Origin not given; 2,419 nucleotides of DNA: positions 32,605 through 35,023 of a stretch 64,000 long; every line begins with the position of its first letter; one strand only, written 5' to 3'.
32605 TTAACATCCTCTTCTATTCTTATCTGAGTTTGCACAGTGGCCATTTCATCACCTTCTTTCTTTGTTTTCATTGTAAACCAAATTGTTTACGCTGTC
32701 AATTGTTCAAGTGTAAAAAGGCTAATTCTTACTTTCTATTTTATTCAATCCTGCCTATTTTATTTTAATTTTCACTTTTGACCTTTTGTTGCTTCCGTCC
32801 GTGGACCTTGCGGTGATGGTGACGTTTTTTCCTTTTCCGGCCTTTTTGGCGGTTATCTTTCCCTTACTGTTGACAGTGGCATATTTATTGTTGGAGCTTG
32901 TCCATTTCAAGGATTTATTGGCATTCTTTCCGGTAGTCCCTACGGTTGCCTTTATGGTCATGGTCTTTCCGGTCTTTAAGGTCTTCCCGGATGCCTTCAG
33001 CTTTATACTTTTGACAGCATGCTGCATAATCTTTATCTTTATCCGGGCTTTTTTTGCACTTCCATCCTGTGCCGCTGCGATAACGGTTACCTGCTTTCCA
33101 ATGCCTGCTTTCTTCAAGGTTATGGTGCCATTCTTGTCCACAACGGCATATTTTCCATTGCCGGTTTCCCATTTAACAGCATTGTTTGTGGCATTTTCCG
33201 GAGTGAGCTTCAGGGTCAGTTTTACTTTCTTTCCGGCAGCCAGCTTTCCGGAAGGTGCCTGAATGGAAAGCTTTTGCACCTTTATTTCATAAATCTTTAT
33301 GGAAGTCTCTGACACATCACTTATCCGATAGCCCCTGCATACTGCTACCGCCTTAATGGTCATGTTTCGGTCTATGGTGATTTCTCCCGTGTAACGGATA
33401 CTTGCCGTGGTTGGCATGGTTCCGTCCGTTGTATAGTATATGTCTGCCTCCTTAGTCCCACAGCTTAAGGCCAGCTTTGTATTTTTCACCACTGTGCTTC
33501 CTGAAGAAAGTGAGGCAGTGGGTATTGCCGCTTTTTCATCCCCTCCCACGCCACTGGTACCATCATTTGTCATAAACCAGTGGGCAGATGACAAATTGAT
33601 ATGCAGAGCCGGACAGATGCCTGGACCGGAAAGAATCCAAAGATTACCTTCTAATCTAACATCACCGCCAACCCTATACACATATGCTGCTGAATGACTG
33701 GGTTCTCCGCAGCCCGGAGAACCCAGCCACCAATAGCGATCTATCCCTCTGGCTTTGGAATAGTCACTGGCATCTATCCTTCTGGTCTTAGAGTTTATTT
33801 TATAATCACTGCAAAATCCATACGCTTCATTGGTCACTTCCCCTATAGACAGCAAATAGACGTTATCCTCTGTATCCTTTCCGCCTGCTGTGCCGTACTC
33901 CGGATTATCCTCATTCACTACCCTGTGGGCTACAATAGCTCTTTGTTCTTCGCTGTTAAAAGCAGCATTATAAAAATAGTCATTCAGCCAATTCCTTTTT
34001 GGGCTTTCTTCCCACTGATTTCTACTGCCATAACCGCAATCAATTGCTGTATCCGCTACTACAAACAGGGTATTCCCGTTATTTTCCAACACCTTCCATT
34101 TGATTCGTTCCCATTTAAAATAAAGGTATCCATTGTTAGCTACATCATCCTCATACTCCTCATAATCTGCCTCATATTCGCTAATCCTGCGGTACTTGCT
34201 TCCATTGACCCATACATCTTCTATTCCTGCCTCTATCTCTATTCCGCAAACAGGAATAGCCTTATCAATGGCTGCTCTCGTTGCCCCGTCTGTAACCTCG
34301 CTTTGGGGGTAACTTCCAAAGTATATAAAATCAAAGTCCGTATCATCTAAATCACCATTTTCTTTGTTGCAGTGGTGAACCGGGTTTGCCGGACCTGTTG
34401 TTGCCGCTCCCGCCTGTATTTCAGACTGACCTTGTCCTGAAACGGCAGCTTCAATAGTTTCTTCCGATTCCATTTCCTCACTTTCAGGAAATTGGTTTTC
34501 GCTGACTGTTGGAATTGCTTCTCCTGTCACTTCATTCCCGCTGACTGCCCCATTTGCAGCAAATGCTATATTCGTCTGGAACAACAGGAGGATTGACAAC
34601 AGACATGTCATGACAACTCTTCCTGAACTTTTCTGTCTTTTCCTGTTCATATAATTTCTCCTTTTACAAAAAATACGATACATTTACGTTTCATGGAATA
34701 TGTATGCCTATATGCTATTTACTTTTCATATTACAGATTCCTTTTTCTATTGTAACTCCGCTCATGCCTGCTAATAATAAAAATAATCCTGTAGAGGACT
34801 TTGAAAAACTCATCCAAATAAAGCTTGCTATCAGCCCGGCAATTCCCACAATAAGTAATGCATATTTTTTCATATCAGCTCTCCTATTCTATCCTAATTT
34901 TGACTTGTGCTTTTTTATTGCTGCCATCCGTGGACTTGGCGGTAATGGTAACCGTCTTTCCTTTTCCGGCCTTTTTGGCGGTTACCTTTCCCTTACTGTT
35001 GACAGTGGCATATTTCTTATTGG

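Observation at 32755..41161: Array of four tandem secreted DUF6273-like / Big_2 paralogs with modular middle domains and an embedded XRE-AbrB regulator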

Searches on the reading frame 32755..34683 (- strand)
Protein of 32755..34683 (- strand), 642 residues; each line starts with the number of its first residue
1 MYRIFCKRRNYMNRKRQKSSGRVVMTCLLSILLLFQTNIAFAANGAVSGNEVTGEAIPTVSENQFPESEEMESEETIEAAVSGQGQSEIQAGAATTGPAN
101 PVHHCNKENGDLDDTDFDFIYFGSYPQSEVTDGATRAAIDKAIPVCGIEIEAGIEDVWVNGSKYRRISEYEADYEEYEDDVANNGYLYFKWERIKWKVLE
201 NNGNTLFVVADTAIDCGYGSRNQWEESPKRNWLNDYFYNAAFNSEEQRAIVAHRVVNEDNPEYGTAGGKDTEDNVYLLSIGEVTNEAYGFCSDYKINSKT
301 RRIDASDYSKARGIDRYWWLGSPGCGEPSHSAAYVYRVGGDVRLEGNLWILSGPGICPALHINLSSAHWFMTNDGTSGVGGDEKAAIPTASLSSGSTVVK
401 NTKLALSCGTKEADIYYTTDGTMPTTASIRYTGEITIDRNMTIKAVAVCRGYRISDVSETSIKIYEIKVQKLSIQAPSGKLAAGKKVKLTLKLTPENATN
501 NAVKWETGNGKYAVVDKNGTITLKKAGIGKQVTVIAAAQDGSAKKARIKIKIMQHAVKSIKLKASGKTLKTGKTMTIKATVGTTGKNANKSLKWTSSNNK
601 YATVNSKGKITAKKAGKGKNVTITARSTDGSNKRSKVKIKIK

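Call 3: search_protein_families(library=pfam, proteins=[window:32755-34683:-], max_evalue=0.01)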
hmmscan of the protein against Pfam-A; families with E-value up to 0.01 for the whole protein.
window:32755-34683:- (642 aa): 6 families
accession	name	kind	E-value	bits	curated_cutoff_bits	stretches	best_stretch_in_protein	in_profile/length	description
PF19789.6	DUF6273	-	9.5e-21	74.8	23.5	1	220-363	29-171/172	Domain of unknown function (DUF6273)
PF02368.24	Big_2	-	3.2e-19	69.1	22.8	2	556-635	1-76/79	Bacterial Ig-like domain (group 2)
PF13290.12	CHB_HEX_C_1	-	2.5e-18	66.2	22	1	394-458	3-66/67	Chitobiase/beta-hexosaminidase C-terminal domain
PF13287.12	Fn3_assoc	-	1.7e-16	60.5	23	1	405-460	2-57/59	Fn3 associated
PF00801.26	PKD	-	0.00034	21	23.5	0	472-543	2-72/80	PKD domain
PF18957.6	RibLong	-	0.0033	18.7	27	0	568-642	12-93/93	Long Rib domain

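Call 4: search_protein_families(library=ncbifam, proteins=[window:32755-34683:-], max_evalue=0.01)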
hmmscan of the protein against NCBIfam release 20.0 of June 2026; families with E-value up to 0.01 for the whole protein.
window:32755-34683:- (642 aa): 1 family
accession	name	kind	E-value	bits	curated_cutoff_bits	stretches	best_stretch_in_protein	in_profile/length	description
TIGR01965.1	VCBS_repeat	domain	0.0055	16.9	15.5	0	579-640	18-78/99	VCBS domain-containing protein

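Call 35: find_related_loci(query=A1, collection=genome_contigs, flank=10000)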
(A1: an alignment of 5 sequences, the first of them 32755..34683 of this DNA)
Query A1 (642 aa) in genome_contigs; peptide patterns used: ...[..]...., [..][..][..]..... (x = any residue, [..] = any of these).
217 stretches matched a pattern; 152 encode a relative of the query (tblastn E <= 1e-3); the best 80 are kept; 77 distinct loci.
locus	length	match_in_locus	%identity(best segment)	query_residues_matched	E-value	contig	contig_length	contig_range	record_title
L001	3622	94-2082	68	9-642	0e+0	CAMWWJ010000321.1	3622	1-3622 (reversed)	MAG TPA_asm: uncultured Lachnospiraceae bacterium isolate SRR14411331_bin.4_metawrap_v1.3_MAG genome assembly, contig: N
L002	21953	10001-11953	61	7-642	0e+0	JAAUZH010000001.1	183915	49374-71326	MAG: Lachnospiraceae bacterium isolate Mgla_MAG_0-bin_6 c_000000021818, whole genome shotgun sequence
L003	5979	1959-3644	63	98-642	0e+0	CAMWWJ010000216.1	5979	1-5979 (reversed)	MAG TPA_asm: uncultured Lachnospiraceae bacterium isolate SRR14411331_bin.4_metawrap_v1.3_MAG genome assembly, contig: N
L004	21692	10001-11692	57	81-637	1e-178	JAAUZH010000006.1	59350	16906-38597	MAG: Lachnospiraceae bacterium isolate Mgla_MAG_0-bin_6 c_000000022221, whole genome shotgun sequence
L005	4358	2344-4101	51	98-642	1e-166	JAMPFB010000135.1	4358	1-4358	MAG: Robinsoniella sp. isolate NALB_7861_18 Scaffold_#135__SCF_135___4358_bp, whole genome shotgun sequence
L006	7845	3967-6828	52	12-631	3e-157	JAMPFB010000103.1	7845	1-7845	MAG: Robinsoniella sp. isolate NALB_7861_18 Scaffold_#103__SCF_103___7845_bp, whole genome shotgun sequence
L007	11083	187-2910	52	47-632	3e-157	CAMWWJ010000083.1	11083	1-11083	MAG TPA_asm: uncultured Lachnospiraceae bacterium isolate SRR14411331_bin.4_metawrap_v1.3_MAG genome assembly, contig: N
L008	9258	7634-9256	58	10-623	1e-174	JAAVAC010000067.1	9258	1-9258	MAG: Lachnospiraceae bacterium isolate Mgla_MAG_17-bin_6-ref_0 c_000000082785, whole genome shotgun sequence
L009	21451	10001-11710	45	4-632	3e-112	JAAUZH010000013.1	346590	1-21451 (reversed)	MAG: Lachnospiraceae bacterium isolate Mgla_MAG_0-bin_6 c_000000022708, whole genome shotgun sequence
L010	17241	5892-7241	50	87-499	1e-109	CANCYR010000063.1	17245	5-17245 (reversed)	MAG TPA_asm: uncultured Lachnospiraceae bacterium isolate ERR6760081_bin.41_metawrap_v1.3_MAG genome assembly, contig: E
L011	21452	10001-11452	42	55-526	6e-103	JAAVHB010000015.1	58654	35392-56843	MAG: Butyrivibrio sp. isolate Mgla_MAG_17-bin_11 c_000000078555, whole genome shotgun sequence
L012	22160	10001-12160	41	63-642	1e-102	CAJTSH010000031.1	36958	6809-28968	MAG TPA_asm: uncultured Lachnospiraceae bacterium isolate MGBC110001 genome assembly, contig: MGBC110001.31, whole genom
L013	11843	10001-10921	61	383-642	4e-100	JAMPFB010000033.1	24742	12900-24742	MAG: Robinsoniella sp. isolate NALB_7861_18 Scaffold_#33__SCF_033___24742_bp, whole genome shotgun sequence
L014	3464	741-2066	45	55-466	1e-101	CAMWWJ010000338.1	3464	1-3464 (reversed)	MAG TPA_asm: uncultured Lachnospiraceae bacterium isolate SRR14411331_bin.4_metawrap_v1.3_MAG genome assembly, contig: N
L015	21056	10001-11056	52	51-398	1e-97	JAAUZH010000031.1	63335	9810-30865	MAG: Lachnospiraceae bacterium isolate Mgla_MAG_0-bin_6 c_000000090551, whole genome shotgun sequence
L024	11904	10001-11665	38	7-494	4e-91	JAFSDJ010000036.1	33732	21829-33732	MAG: Lachnospiraceae bacterium isolate RGIG3040 Goat_Rectum-4__c221267, whole genome shotgun sequence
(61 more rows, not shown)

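Call 53: list_cluster_members(proteins=[window:32755-34683:-, window:34884-36560:-, window:36578-38434:-, window:39077-41161:-, window:57792-59684:-, window:38461-38868:-, window:34715-34873:-, window:41495-42874:-])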
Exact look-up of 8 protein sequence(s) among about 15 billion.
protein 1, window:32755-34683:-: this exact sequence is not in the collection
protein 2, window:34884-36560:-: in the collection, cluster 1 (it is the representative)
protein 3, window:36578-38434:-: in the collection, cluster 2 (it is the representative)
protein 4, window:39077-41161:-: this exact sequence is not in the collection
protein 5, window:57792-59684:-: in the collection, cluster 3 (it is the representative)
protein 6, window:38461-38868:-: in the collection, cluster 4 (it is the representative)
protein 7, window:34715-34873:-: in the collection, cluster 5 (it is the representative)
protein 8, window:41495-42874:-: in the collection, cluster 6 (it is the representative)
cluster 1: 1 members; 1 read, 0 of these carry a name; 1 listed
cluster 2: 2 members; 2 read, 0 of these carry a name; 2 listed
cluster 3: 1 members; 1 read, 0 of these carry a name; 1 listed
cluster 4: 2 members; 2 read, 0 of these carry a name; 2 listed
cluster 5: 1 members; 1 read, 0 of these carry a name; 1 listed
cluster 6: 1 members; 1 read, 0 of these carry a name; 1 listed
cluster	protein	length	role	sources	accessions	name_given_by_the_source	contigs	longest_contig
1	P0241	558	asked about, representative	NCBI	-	-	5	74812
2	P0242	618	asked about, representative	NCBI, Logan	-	-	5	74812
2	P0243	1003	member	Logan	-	-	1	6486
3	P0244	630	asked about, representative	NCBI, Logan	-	-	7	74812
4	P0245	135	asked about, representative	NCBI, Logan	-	-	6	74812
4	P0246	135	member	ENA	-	-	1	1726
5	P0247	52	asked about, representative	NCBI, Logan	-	-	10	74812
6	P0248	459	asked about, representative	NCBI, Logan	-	-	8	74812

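Call 55: find_encoding_contigs(protein=P0245, flank=10000, max_places=8)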
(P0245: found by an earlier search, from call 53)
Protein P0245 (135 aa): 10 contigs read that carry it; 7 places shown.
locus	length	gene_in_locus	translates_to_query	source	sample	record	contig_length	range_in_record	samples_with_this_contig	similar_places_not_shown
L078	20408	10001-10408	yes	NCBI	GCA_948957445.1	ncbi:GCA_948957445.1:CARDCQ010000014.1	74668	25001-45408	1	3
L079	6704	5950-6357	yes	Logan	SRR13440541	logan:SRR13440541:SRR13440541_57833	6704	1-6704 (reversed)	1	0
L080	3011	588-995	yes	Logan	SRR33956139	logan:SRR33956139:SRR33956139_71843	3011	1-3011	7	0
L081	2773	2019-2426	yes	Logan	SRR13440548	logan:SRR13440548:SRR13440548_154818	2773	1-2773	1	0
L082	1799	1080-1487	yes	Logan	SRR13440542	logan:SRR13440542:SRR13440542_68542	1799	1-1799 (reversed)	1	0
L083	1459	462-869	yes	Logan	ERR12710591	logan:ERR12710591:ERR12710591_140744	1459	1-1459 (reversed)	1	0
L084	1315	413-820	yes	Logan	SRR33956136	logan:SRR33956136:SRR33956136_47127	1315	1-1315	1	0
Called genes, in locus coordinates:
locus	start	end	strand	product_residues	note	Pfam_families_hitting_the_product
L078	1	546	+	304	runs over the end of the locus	PF01370:Epimerase, PF04321:RmlD_sub_bind (faint), PF16363:GDP_Man_Dehyd (faint), PF01073:3Beta_HSD (weak)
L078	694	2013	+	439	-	PF13375:RnfC_N, PF01512:Complex1_51K, PF12838:Fer4_7 (faint), PF10531:SLBB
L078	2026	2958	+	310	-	PF03116:NQR2_RnfD_RnfE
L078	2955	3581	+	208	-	PF04205:FMN_bind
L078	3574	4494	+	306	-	PF02508:Rnf-Nqr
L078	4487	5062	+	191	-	PF02508:Rnf-Nqr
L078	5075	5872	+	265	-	PF04060:FeS, PF13187:Fer4_9 (weak), PF13237:Fer4_10 (weak), PF14697:Fer4_21, PF25160:LdpA_Fe-S-bd (weak), PF14697:Fer4_21, PF12838:Fer4_7, PF13187:Fer4_9, +7 more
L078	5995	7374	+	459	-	PF02127:Peptidase_M18, PF05343:Peptidase_M42 (faint)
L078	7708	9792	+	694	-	-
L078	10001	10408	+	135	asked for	PF12844:HTH_19, PF13560:HTH_31, PF01381:HTH_3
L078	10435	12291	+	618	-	PF19789:DUF6273, PF07523:Big_3, PF21764:Invasin_D4 (faint), PF20578:aBig_2 (faint), PF02368:Big_2, PF26918:Ig_Eae (faint), PF02368:Big_2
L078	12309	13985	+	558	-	PF19789:DUF6273, PF02368:Big_2, PF21764:Invasin_D4 (faint), PF26918:Ig_Eae (faint), PF02368:Big_2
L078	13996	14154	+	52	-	-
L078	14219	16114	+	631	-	PF19789:DUF6273, PF13287:Fn3_assoc, PF13290:CHB_HEX_C_1, PF02368:Big_2, PF21764:Invasin_D4 (faint), PF02368:Big_2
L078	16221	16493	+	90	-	PF04221:RelB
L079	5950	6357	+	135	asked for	PF12844:HTH_19, PF13560:HTH_31, PF01381:HTH_3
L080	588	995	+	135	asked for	PF12844:HTH_19, PF13560:HTH_31, PF01381:HTH_3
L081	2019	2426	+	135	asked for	PF12844:HTH_19, PF13560:HTH_31, PF01381:HTH_3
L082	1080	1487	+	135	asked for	PF12844:HTH_19, PF13560:HTH_31, PF01381:HTH_3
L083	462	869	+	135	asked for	PF12844:HTH_19, PF13560:HTH_31, PF01381:HTH_3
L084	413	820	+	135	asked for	PF12844:HTH_19, PF13560:HTH_31, PF01381:HTH_3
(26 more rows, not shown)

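Call 57: find_encoding_contigs(protein=P0243, flank=10000, max_places=4)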
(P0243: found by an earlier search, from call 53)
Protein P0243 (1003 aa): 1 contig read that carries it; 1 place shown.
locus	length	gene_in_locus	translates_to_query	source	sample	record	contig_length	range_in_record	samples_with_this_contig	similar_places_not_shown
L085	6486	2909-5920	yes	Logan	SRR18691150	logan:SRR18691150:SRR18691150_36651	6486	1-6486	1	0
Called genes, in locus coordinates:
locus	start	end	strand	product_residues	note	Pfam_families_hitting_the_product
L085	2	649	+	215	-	?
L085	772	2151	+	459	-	PF02127:Peptidase_M18, PF05343:Peptidase_M42 (faint)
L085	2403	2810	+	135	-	PF12844:HTH_19, PF13560:HTH_31, PF01381:HTH_3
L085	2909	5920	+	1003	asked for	PF19789:DUF6273, PF20578:aBig_2 (faint), PF21764:Invasin_D4 (faint), PF13287:Fn3_assoc, PF13290:CHB_HEX_C_1, PF19789:DUF6273, PF07523:Big_3, PF02368:Big_2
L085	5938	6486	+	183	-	?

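Call 83: search_protein_families(library=phrogs, proteins=[window:32755-34683:-], max_evalue=0.001)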
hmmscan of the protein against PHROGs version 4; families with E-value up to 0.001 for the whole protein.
window:32755-34683:- (642 aa): 12 families
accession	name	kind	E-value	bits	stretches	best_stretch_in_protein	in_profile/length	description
phrog_215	-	head and packaging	1.7e-25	91.1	1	442-637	192-389/491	structural protein with Ig domain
phrog_341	-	tail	2.8e-20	73.9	2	532-641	43-147/154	major tail protein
phrog_10059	-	unknown function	2.4e-13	50.6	2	554-639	181-259/345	-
phrog_853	-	tail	9.4e-09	35.8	1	554-636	161-242/254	major tail protein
phrog_28902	-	tail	4.7e-08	32.7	1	413-635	233-451/709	major tail protein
phrog_1280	-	other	5.1e-08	33.8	1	468-547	164-239/248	Ig domain containing protein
phrog_35892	-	unknown function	1.9e-07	30.1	1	462-552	869-956/1181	-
phrog_41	-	tail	2.2e-07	31.7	1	466-542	157-233/245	major tail protein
phrog_3575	-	tail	4.6e-07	30.1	1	466-548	376-455/461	major tail protein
phrog_9958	-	unknown function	5e-06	27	1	189-363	16-175/210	-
phrog_885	-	tail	2.2e-05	24.6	1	564-625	213-273/338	major tail protein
phrog_20087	-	tail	2.6e-05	25.3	0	436-542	58-157/170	tail protein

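Call 84: search_protein_families(library=padloc, proteins=[window:32755-34683:-], max_evalue=0.001)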
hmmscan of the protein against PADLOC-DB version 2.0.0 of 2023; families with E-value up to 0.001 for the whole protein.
window:32755-34683:- (642 aa): 0 families

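Call 88: search_protein_families(library=pfam, proteins=[L024:7753-9900:+, P0243], max_evalue=0.001)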
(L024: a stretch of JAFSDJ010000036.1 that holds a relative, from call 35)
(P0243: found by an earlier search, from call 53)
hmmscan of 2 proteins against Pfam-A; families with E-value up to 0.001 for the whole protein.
L024:7753-9900:+ (715 aa): 3 families
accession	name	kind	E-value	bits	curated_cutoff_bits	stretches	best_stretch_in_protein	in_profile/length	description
PF19789.6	DUF6273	-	5.3e-25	88.7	23.5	1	215-379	8-171/172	Domain of unknown function (DUF6273)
PF07523.18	Big_3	-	2.3e-11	44.2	21.2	1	409-479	4-68/68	Bacterial Ig-like domain (group 3)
PF02368.24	Big_2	-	1.6e-08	34.8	22.8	1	632-711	3-77/79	Bacterial Ig-like domain (group 2)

P0243 (1003 aa): 6 families
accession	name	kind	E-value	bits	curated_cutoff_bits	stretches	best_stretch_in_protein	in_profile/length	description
PF19789.6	DUF6273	-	4.7e-55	186.5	23.5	2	196-355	6-171/172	Domain of unknown function (DUF6273)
PF02368.24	Big_2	-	4.9e-19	68.5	22.8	2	917-996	1-76/79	Bacterial Ig-like domain (group 2)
PF13290.12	CHB_HEX_C_1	-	5.9e-19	68.2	22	1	387-450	3-65/67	Chitobiase/beta-hexosaminidase C-terminal domain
PF13287.12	Fn3_assoc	-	9.8e-13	48.4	23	1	397-447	2-52/59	Fn3 associated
PF07523.18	Big_3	-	3.7e-08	34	21.2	1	756-827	3-68/68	Bacterial Ig-like domain (group 3)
PF20578.4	aBig_2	-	1.3e-05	25.4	27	0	847-902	20-74/89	Atrophied bacterial Ig domain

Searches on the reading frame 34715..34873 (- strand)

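Call 3: search_protein_families(library=pfam, proteins=[window:34715-34873:-], max_evalue=0.01)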
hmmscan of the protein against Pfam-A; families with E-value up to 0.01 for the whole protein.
window:34715-34873:- (52 aa): 0 families

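Call 4: search_protein_families(library=ncbifam, proteins=[window:34715-34873:-], max_evalue=0.01)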
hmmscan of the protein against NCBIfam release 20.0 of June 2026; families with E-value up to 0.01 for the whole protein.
window:34715-34873:- (52 aa): 0 families

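Call 83: search_protein_families(library=phrogs, proteins=[window:34715-34873:-], max_evalue=0.001)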
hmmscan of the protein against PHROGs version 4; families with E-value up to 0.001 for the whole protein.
window:34715-34873:- (52 aa): 0 families

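Call 84: search_protein_families(library=padloc, proteins=[window:34715-34873:-], max_evalue=0.001)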
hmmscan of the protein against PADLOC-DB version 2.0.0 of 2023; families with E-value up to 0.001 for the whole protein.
window:34715-34873:- (52 aa): 0 families

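Call 88: search_protein_families(library=pfam, proteins=[P0243], max_evalue=0.001)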
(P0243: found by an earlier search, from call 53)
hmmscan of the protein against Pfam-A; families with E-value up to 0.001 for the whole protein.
P0243 (1003 aa): 6 families
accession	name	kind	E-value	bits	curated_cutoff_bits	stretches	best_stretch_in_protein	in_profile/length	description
PF19789.6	DUF6273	-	4.7e-55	186.5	23.5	2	196-355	6-171/172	Domain of unknown function (DUF6273)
PF02368.24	Big_2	-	4.9e-19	68.5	22.8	2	917-996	1-76/79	Bacterial Ig-like domain (group 2)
PF13290.12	CHB_HEX_C_1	-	5.9e-19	68.2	22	1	387-450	3-65/67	Chitobiase/beta-hexosaminidase C-terminal domain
PF13287.12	Fn3_assoc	-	9.8e-13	48.4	23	1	397-447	2-52/59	Fn3 associated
PF07523.18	Big_3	-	3.7e-08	34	21.2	1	756-827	3-68/68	Bacterial Ig-like domain (group 3)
PF20578.4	aBig_2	-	1.3e-05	25.4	27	0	847-902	20-74/89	Atrophied bacterial Ig domain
